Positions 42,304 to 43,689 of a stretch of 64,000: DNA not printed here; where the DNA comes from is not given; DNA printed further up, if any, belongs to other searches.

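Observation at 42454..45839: Tandem triplet of signal-peptide paralogs with shared motif blocks; function unknown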

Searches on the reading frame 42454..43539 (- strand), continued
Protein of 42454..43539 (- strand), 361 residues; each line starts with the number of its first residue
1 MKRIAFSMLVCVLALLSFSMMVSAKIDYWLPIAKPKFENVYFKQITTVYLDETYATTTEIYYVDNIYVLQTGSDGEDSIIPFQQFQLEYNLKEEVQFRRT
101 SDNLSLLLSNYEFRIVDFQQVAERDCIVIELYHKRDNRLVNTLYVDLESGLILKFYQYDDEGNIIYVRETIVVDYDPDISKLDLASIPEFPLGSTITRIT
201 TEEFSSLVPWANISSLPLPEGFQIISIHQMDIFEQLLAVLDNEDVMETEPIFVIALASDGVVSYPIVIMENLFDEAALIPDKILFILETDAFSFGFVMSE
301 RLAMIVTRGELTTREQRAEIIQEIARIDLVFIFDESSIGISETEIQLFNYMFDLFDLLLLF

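Call 46: find_encoding_contigs(protein=P0006, flank=6000, max_places=3)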
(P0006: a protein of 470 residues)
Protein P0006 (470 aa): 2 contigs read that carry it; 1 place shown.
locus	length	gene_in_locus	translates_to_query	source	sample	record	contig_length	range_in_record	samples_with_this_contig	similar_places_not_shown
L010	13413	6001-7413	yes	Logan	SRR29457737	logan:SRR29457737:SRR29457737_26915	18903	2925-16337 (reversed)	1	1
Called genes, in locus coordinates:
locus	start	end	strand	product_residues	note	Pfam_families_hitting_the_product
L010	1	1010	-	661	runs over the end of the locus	PF02687:FtsX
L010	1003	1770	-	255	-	PF00005:ABC_tran, PF13304:AAA_21 (faint)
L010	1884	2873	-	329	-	PF02518:HATPase_c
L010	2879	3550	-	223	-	PF00072:Response_reg, PF00486:Trans_reg_C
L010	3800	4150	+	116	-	PF25846:YmzB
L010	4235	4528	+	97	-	PF04221:RelB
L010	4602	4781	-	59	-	-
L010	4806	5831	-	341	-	PF01145:Band_7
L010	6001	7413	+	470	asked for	-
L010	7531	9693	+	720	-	PF04542:Sigma70_r2 (weak), PF04545:Sigma70_r4 (weak), PF08281:Sigma70_r4_2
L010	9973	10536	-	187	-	-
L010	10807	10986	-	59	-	-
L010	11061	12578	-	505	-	PF03706:LPG_synthase_TM, PF01066:CDP-OH_P_transf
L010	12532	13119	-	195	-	-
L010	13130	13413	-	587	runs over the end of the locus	PF01926:MMR_HSR1, PF02421:FeoB_N, PF09439:SRPRB (faint), PF07670:Gate, PF07664:FeoB_C, PF07670:Gate (weak)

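Call 47: find_encoding_contigs(protein=P0010, flank=6000, max_places=3)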
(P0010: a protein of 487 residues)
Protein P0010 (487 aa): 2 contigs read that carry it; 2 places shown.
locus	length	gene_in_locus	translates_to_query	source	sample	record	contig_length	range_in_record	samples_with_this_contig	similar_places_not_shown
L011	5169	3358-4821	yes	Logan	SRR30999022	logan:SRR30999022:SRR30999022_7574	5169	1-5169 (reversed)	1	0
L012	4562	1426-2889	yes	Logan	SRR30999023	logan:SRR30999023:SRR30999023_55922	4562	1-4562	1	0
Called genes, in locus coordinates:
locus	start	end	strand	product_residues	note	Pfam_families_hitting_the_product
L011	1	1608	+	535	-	?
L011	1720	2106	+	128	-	-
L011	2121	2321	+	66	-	PF14070:YjfB_motility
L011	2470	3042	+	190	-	PF07638:Sigma70_ECF (faint), PF04542:Sigma70_r2, PF08281:Sigma70_r4_2, PF04545:Sigma70_r4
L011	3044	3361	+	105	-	-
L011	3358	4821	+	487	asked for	PF03888:MucB_RseB (weak)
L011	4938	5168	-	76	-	?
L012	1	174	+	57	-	?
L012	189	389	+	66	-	PF14070:YjfB_motility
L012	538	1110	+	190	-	PF07638:Sigma70_ECF (faint), PF04542:Sigma70_r2, PF08281:Sigma70_r4_2, PF04545:Sigma70_r4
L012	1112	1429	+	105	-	-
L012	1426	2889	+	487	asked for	PF03888:MucB_RseB (weak)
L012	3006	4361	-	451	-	PF00860:Xan_ur_permease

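Call 48: find_encoding_contigs(protein=P0013, flank=6000, max_places=3)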
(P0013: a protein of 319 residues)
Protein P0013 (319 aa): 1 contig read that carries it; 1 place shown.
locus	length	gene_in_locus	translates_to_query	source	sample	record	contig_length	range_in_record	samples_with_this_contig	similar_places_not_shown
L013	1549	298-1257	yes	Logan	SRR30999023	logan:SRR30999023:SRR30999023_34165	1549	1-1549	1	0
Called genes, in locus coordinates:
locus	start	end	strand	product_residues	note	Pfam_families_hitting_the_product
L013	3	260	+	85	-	?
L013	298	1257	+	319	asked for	-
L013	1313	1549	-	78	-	?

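Call 49: find_encoding_contigs(protein=P0015, flank=6000, max_places=3)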
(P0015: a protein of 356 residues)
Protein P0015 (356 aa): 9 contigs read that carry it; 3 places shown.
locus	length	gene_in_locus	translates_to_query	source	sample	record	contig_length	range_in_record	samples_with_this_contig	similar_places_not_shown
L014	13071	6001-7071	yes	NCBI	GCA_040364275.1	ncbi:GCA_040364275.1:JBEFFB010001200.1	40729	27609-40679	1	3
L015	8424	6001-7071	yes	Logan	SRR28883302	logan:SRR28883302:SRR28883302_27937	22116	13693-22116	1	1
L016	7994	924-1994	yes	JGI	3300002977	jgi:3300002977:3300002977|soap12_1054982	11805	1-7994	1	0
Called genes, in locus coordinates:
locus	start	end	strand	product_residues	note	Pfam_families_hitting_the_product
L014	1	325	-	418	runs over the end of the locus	PF04389:Peptidase_M28, PF01546:Peptidase_M20, PF07687:M20_dimer (weak)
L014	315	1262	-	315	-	PF00491:Arginase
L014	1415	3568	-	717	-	-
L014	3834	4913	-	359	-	PF00155:Aminotran_1_2, PF00266:Aminotran_5 (weak)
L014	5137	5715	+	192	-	PF04542:Sigma70_r2, PF08281:Sigma70_r4_2, PF04545:Sigma70_r4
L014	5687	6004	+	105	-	-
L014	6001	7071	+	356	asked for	-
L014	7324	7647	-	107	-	-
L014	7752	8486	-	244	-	PF01061:ABC2_membrane, PF12698:ABC2_membrane_3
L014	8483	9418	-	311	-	PF00005:ABC_tran, PF13304:AAA_21, PF13732:DrrA1-3_C (faint)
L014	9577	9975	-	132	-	PF05025:RbsD_FucU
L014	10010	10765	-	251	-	PF07090:GATase1_like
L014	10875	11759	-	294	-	PF00532:Peripla_BP_1, PF13407:Peripla_BP_4, PF13377:Peripla_BP_3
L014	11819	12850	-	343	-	PF02653:BPD_transp_2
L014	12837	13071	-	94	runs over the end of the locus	?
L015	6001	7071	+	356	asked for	-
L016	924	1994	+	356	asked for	-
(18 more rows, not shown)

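Call 55: find_encoding_contigs(protein=P0003, flank=8000, max_places=4)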
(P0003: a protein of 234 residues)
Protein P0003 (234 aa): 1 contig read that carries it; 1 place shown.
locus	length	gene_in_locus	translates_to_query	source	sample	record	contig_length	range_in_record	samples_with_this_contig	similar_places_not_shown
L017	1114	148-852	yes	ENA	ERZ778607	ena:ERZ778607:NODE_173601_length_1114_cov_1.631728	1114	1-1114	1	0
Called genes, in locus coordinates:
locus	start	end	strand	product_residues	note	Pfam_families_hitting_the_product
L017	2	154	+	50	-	?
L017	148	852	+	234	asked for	-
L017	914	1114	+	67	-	?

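Call 62: predict_structure(alignment_id=A2)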
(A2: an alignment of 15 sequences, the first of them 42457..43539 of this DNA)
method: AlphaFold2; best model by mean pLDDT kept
length: 361 residues; sequences in the alignment: 15
mean_pLDDT: 74.4   pTM: 0.70
mean pLDDT of the five models: 74.4, 72.5, 70.7, 70.6, 68.1
residues with pLDDT >= 90: 82; 70-90: 153; 50-70: 82; < 50: 44
segments of 3 or more residues with pLDDT < 50: 21-31, 75-86, 93-99, 356-361
pLDDT, mean of each block of 10 residues (from residue 1): 81 70 45 67 87 80 75 53 46 46 80 95 95 94 90 91 92 87 65 70 89 89 89 57 56 88 85 54 76 74 79 86 87 69 53 47 30
secondary structure, 60 per line:
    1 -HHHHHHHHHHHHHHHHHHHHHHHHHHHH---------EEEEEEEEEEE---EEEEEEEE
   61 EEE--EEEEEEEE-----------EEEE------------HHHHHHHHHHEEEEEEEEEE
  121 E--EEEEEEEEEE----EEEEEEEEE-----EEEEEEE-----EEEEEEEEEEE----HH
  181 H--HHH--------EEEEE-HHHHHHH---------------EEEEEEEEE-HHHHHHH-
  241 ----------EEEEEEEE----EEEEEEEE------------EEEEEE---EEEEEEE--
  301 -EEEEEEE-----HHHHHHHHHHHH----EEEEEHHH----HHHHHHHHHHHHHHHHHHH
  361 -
elements in order: H2-29 E39-49 E53-63 E66-73 E85-88 H101-110 E111-121 E124-133 E138-146 E152-158 E164-174 E195-199 H201-207 E223-231 H233-239 E251-258 E263-270 E283-288 E292-298 E302-308 H314-325 E330-334 H342-360

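Call 65: fold_search(model_id=the predicted structure, library=pdb)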
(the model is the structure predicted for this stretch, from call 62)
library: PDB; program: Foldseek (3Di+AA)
matches with E <= 10: 937; with E <= 0.001: 22
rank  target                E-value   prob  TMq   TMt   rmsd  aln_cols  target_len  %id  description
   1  2v43_B                7.1e-13  1.00  0.36  0.44  10.5       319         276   17  Crystal structure of RseB: a sensor for periplasmic stress response in E. coli (released 2007-08-28)
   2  2v42_B                1.3e-12  1.00  0.37  0.45   9.8       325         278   17  Crystal structure of RseB: a sensor for periplasmic stress response in E. coli (released 2007-08-28)
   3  2v42_A                1.8e-12  1.00  0.38  0.45  10.2       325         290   17  Crystal structure of RseB: a sensor for periplasmic stress response in E. coli (released 2007-08-28)
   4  2v43_C                2.3e-12  1.00  0.36  0.43  10.8       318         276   16  Crystal structure of RseB: a sensor for periplasmic stress response in E. coli (released 2007-08-28)
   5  3m4w_A                5.0e-12  1.00  0.35  0.41  10.6       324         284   16  Structural basis for the negative regulation of bacterial stress response by RseB (released 2010-05-05)
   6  3m4w_D                5.3e-12  1.00  0.35  0.44  10.6       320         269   18  Structural basis for the negative regulation of bacterial stress response by RseB (released 2010-05-05)
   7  2p4b_A                6.2e-12  1.00  0.37  0.44  10.1       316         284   18  Crystal structure of E.coli RseB (released 2007-05-22)
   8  3m4w_C                8.1e-12  1.00  0.35  0.43  10.2       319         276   17  Structural basis for the negative regulation of bacterial stress response by RseB (released 2010-05-05)
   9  6in9_A                3.8e-11  1.00  0.40  0.51   9.6       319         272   13  Crystal structure of MucB in complex with MucA(peri) (released 2019-07-24)
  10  6jau_A                1.7e-10  1.00  0.39  0.48  10.2       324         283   13  The complex structure of Pseudomonas aeruginosa MucA/MucB. (released 2020-01-29)
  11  2v43_A                1.7e-10  1.00  0.35  0.45  10.5       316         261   17  Crystal structure of RseB: a sensor for periplasmic stress response in E. coli (released 2007-08-28)
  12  2p4b_B                3.3e-10  1.00  0.34  0.44  10.9       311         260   17  Crystal structure of E.coli RseB (released 2007-05-22)
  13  6in8                  3.5e-10  1.00  0.38  0.48  11.4       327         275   13  Crystal structure of MucB (released 2019-07-24)
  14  6in9_B                4.1e-10  1.00  0.38  0.48  10.2       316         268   13  Crystal structure of MucB in complex with MucA(peri) (released 2019-07-24)
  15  2p4b_C                1.5e-09  1.00  0.35  0.46  10.9       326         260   16  Crystal structure of E.coli RseB (released 2007-05-22)
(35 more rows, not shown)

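Call 68: list_cluster_members(proteins=[P0022, P0023, P0026, P0027, P0028, P0030, P0032, P0035, P0036, P0037])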
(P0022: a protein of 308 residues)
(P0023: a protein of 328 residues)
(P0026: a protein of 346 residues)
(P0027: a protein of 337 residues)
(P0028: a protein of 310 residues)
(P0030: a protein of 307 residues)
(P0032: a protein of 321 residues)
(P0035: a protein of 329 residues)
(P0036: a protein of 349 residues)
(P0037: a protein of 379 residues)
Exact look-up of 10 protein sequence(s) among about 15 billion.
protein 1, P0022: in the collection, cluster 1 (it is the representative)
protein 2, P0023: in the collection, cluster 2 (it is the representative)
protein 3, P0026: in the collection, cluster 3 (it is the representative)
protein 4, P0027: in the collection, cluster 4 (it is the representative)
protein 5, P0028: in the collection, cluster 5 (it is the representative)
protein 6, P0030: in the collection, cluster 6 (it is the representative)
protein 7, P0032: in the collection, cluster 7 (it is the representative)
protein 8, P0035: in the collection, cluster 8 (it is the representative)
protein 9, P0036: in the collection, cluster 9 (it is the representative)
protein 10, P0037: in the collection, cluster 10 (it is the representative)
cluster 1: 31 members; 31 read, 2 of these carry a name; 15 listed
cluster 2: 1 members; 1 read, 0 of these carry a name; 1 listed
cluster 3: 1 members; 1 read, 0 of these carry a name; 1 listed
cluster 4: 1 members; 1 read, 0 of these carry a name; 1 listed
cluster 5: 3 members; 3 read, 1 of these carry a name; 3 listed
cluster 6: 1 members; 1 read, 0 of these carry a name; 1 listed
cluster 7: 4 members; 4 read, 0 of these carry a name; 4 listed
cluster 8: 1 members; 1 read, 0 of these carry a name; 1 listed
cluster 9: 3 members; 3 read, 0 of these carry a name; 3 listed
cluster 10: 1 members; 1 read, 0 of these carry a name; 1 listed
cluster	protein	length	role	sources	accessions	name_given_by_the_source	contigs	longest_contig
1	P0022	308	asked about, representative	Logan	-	-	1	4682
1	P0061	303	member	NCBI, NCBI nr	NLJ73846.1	MAG: hypothetical protein GX331_02510 [Firmicutes bacterium] | hypothetical protein [Bacillota bacterium]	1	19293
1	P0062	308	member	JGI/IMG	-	hypothetical protein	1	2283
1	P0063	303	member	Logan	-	-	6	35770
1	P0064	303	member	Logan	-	-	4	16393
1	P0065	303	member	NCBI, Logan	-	-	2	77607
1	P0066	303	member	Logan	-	-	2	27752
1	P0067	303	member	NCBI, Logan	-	-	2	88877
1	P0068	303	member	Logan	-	-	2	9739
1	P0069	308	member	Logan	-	-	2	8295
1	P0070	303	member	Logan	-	-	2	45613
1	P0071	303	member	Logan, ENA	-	-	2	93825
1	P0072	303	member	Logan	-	-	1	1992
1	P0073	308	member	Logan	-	-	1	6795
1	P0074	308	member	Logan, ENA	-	-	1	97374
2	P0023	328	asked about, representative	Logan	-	-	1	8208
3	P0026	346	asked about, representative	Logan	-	-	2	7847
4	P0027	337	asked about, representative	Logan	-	-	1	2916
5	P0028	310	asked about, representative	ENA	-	-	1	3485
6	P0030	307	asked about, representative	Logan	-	-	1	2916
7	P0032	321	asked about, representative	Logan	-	-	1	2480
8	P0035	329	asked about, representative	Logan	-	-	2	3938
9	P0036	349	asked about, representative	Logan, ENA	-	-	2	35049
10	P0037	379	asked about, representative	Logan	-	-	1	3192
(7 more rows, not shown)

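Call 72: find_encoding_contigs(protein=P0008, flank=8000, max_places=3)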
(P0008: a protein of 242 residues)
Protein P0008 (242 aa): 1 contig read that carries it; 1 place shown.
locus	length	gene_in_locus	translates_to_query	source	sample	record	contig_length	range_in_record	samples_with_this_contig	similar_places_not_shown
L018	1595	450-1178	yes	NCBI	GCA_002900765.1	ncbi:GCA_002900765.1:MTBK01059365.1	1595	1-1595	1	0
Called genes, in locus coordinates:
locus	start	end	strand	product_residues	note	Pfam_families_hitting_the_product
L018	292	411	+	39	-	-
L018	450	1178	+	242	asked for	-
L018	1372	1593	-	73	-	?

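Call 73: find_encoding_contigs(protein=P0011, flank=8000, max_places=3)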
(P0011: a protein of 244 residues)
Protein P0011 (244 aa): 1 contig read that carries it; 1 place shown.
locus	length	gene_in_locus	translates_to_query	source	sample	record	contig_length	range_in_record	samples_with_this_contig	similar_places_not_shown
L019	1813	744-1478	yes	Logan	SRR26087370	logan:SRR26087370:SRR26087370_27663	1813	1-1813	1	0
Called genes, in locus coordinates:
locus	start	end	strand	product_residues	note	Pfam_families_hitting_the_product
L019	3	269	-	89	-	?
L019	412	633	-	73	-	-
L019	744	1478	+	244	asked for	PF03888:MucB_RseB (weak)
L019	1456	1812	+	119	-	?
